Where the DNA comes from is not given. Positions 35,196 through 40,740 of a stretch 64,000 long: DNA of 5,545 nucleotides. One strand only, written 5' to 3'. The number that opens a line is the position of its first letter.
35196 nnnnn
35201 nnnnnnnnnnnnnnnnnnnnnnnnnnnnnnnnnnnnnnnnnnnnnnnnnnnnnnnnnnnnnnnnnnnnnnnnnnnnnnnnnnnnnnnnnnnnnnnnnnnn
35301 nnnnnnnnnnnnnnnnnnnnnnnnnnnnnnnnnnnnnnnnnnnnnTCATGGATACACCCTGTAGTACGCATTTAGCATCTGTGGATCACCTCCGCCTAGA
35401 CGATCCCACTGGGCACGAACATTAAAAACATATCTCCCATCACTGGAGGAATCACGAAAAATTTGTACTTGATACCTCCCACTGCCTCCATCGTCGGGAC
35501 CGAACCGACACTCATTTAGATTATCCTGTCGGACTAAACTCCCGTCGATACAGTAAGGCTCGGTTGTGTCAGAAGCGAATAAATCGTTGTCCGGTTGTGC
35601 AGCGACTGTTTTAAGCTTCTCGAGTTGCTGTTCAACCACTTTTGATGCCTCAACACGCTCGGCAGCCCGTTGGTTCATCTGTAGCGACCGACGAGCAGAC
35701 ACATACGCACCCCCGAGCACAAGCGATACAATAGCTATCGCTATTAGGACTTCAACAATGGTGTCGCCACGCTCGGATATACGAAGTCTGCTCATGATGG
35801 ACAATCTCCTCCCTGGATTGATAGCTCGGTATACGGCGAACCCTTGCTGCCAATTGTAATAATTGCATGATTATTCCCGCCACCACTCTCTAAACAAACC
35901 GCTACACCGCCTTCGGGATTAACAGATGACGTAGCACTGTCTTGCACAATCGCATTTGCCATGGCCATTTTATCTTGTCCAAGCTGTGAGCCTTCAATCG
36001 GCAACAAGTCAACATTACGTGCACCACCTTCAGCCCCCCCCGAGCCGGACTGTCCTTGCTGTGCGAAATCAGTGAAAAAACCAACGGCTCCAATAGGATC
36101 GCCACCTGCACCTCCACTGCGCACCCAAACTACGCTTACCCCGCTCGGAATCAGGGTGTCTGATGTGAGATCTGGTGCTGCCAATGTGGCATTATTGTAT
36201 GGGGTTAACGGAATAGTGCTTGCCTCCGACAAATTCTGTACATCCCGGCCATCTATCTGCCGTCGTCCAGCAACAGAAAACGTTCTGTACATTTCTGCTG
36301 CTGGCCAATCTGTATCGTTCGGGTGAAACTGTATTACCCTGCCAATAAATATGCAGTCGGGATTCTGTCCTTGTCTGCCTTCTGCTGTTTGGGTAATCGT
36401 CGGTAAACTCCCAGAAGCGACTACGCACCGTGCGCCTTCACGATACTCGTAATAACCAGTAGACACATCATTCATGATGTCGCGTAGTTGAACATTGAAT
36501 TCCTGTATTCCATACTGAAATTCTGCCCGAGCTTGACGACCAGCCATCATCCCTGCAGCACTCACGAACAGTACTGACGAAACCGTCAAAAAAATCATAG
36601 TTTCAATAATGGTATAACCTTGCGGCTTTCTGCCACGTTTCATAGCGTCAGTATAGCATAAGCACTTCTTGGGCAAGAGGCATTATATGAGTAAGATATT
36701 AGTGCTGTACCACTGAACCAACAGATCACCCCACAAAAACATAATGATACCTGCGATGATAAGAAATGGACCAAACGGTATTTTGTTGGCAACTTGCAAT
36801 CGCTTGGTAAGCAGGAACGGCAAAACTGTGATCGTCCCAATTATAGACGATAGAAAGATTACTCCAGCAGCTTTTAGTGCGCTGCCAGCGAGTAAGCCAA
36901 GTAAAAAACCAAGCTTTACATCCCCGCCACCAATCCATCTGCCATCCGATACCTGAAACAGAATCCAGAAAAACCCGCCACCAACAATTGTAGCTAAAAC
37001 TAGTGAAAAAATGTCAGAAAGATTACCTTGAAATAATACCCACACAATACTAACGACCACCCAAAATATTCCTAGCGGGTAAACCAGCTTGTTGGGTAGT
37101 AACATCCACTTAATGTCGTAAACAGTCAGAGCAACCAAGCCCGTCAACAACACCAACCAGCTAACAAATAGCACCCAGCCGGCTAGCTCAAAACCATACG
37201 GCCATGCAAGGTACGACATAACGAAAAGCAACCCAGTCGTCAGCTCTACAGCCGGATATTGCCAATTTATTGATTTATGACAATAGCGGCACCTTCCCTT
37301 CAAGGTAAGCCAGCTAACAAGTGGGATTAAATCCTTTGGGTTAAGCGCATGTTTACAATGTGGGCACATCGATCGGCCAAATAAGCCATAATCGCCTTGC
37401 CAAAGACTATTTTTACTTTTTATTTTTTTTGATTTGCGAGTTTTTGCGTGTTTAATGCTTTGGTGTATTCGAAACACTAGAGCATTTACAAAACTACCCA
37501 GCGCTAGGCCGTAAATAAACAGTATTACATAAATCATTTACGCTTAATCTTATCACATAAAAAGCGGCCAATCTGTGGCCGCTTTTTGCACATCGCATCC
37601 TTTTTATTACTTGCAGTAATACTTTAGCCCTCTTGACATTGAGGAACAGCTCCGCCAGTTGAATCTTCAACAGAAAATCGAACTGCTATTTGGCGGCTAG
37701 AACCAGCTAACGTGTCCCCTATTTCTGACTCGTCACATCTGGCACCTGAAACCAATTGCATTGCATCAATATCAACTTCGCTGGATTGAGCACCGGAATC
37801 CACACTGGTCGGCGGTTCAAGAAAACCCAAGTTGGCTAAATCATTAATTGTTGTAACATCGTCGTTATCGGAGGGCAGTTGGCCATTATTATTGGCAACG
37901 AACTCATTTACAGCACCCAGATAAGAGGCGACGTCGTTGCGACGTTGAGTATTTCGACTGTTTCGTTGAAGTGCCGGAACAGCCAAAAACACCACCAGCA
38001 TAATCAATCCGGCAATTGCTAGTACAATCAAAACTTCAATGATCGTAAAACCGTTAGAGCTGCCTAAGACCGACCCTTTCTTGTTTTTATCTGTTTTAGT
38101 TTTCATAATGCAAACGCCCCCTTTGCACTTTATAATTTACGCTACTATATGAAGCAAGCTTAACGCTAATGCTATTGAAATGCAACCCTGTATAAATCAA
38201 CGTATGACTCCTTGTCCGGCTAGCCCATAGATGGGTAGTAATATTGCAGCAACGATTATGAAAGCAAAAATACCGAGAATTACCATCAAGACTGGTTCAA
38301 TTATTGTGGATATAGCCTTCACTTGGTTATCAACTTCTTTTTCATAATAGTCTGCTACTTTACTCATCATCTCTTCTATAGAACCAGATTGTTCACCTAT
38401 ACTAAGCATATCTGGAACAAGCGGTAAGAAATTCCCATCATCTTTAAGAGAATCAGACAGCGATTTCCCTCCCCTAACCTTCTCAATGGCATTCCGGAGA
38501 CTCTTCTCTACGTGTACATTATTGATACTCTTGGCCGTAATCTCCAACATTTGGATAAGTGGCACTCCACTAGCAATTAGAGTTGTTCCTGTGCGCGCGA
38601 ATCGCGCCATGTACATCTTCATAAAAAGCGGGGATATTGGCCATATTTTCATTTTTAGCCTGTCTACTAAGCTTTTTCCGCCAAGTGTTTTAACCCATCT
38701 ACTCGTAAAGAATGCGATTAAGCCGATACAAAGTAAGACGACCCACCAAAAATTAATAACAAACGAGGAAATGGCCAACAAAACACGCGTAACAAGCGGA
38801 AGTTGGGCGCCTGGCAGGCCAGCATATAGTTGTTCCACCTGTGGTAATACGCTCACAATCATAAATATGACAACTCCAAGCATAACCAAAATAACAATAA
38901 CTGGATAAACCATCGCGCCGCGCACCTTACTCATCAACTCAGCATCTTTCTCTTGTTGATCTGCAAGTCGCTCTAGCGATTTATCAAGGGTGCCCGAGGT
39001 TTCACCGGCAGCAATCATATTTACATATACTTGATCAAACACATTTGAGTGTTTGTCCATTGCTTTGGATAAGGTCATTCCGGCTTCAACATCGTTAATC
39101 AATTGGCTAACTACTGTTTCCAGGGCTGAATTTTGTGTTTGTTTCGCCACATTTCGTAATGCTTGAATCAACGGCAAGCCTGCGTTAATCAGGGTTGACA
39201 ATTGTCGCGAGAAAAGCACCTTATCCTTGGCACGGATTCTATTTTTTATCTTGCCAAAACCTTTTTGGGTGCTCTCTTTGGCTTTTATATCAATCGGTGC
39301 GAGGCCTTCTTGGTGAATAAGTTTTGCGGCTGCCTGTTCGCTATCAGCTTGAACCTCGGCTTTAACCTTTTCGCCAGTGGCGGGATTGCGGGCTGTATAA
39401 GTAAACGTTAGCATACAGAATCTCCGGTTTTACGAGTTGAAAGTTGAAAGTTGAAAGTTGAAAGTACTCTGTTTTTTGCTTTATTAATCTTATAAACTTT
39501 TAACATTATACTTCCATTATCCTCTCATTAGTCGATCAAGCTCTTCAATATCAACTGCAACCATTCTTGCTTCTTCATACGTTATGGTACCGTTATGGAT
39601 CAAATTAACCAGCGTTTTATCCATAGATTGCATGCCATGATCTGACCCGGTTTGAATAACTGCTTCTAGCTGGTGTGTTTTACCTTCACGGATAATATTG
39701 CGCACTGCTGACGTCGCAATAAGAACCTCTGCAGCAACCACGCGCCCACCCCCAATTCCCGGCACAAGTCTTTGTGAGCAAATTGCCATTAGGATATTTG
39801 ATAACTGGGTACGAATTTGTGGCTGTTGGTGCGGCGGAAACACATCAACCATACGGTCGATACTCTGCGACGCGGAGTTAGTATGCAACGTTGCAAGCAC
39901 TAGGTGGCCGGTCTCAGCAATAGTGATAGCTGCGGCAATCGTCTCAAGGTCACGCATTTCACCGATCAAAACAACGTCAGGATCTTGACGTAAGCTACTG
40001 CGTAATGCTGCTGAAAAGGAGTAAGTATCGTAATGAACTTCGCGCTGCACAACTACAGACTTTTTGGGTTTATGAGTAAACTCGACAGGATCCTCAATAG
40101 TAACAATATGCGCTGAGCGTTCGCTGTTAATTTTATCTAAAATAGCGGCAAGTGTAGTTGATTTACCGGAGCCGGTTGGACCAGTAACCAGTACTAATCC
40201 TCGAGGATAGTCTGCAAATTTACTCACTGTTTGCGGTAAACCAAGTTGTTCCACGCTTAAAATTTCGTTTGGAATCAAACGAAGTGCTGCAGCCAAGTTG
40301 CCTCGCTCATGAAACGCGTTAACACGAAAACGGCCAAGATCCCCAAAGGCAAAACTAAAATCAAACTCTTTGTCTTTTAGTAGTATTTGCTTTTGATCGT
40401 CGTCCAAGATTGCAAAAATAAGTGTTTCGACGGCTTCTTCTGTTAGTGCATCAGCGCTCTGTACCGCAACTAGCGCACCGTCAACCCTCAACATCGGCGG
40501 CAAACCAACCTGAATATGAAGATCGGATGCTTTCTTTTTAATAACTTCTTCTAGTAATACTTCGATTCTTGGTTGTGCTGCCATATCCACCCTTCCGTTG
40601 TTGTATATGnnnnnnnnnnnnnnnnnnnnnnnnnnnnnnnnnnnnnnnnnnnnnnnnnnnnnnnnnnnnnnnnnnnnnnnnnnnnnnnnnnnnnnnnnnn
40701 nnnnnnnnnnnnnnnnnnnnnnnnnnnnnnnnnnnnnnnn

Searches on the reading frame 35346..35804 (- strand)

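Call 74: search_protein_families(library=pfam, proteins=[window:35346-35804:-], max_evalue=0.0001)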
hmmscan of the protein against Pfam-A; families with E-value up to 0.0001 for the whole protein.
window:35346-35804:- (152 aa): 1 family
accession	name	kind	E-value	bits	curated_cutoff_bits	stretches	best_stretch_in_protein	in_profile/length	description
PF07963.17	N_methyl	-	7e-05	22.7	21.2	0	15-34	8-27/27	Prokaryotic N-terminal methylation motif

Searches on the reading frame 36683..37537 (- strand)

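Call 74: search_protein_families(library=pfam, proteins=[window:36683-37537:-], max_evalue=0.0001)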
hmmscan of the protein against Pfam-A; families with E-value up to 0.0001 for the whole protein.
window:36683-37537:- (284 aa): 2 families
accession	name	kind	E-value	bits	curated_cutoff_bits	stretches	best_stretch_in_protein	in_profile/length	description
PF06750.18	A24_N_bact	-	1.1e-27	96.3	23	1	8-111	1-83/84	Bacterial Peptidase A24 N-terminal domain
PF01478.23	Peptidase_A24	-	3e-11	44.1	26.5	1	128-238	1-103/104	Type IV leader peptidase family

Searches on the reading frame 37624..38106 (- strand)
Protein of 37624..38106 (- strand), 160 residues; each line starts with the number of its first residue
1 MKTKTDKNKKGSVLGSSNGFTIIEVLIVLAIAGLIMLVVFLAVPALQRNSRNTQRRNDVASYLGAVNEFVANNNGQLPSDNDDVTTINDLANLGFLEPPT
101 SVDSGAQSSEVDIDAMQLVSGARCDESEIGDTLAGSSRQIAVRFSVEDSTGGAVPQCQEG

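Call 75: search_protein_families(library=pfam, proteins=[window:37624-38106:-], max_evalue=0.0001)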
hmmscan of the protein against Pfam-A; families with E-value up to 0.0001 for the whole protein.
window:37624-38106:- (160 aa): 1 family
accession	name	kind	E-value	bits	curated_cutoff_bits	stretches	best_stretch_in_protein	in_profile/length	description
PF07963.17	N_methyl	-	7.3e-06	25.8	21.2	1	17-40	4-27/27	Prokaryotic N-terminal methylation motif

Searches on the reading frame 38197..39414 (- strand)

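Call 75: search_protein_families(library=pfam, proteins=[window:38197-39414:-], max_evalue=0.0001)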
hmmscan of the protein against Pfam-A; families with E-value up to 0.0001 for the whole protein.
window:38197-39414:- (405 aa): 1 family
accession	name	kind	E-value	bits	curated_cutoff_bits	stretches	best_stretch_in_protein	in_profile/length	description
PF00482.28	T2SSF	-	4e-63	211.4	25.2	2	68-191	1-125/125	Type II secretion system (T2SS), protein F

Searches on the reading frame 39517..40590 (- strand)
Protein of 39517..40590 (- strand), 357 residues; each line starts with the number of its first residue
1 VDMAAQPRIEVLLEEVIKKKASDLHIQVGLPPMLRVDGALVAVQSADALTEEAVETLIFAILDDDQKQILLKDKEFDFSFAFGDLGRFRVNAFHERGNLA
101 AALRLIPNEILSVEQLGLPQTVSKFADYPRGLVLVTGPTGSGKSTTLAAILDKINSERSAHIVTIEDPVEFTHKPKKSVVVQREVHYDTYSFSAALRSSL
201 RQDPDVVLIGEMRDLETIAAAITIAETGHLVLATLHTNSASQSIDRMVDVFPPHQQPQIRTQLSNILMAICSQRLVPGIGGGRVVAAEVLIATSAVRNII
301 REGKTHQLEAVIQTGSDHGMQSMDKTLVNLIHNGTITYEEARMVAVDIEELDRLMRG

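Call 75: search_protein_families(library=pfam, proteins=[window:39517-40590:-], max_evalue=0.0001)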
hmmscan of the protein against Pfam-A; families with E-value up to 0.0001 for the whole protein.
window:39517-40590:- (357 aa): 3 families
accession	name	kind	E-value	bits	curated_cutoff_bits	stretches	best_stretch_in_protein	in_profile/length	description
PF00437.27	T2SSE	-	3.7e-53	180.9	24.9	1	8-277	11-279/370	Type II/IV secretion system protein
PF13401.12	AAA_22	-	2e-05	25.4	27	1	129-171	4-45/130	AAA domain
PF13191.12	AAA_16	-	2.2e-05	25.5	32.6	1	129-189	24-68/167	AAA ATPase domain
